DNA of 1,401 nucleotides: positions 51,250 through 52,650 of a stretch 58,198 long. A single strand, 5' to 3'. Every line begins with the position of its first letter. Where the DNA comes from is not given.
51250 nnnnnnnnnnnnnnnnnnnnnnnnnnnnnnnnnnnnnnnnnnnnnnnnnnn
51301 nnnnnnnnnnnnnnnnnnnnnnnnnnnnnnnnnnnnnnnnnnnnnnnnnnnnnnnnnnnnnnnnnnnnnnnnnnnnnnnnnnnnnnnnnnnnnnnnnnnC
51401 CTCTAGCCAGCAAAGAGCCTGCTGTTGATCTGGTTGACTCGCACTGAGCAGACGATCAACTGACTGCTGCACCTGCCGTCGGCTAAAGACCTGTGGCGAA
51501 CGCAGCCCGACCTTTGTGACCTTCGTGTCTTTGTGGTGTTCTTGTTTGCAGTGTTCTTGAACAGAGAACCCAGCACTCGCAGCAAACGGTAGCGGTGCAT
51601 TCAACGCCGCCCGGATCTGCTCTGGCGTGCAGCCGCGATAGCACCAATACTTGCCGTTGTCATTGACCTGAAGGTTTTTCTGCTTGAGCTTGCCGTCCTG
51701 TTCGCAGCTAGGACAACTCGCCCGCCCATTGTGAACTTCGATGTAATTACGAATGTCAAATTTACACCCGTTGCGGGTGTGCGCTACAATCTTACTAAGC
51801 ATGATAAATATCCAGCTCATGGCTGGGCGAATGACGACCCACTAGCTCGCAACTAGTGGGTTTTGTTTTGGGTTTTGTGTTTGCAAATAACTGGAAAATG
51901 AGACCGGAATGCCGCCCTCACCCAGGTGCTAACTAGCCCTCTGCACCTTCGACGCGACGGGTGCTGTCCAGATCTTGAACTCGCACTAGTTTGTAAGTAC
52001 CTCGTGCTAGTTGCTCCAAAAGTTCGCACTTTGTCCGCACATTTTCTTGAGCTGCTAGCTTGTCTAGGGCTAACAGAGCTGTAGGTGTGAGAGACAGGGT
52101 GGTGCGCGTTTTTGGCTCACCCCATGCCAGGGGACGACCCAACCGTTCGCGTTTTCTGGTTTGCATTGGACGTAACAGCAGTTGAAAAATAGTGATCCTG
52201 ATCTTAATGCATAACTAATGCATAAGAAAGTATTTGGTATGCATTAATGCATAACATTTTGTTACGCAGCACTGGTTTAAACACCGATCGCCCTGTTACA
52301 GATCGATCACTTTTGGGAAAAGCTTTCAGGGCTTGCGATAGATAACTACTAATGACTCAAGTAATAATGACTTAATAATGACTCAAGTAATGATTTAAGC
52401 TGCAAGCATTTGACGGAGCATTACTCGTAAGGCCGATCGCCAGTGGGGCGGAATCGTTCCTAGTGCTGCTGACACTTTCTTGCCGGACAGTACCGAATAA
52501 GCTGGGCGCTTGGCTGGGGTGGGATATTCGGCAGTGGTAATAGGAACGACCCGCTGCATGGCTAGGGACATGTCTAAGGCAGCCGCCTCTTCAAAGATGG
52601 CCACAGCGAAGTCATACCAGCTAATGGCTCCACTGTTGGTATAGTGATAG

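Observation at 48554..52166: Plasmid-type replication module: RHH protein plus a 1088-aa zinc-finger/Toprim/DUF3987 primase-helicase-like protein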

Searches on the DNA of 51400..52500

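Call 54: search_rna_families(source=window, start=51400, end=52500, threshold=evalue, max_evalue=10)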
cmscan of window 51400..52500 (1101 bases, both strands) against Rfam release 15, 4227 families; matches with E-value up to 10: 5.
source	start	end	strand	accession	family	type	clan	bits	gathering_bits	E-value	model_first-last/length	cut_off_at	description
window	51795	51821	-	RF04293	mir-889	Gene; miRNA;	CL00149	17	95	4.1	26-52/79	no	mir-889 microRNA precursor family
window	52330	52407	-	RF00941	mir-434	Gene; miRNA;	-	17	100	4.9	1-81/81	no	mir-434 microRNA precursor family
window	52186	52271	+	RF00673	mir-217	Gene; miRNA;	-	16.6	70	9.1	1-93/93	no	mir-217 microRNA precursor family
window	52168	52210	-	RF01158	SNORD108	Gene; snRNA; snoRNA; CD-box;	-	15.9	46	7.9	1-71/71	no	Small nucleolar RNA SNORD108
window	51809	51875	+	RF00236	ctRNA_pGA1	Gene; antisense;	-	15.4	45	4.2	1-79/79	no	ctRNA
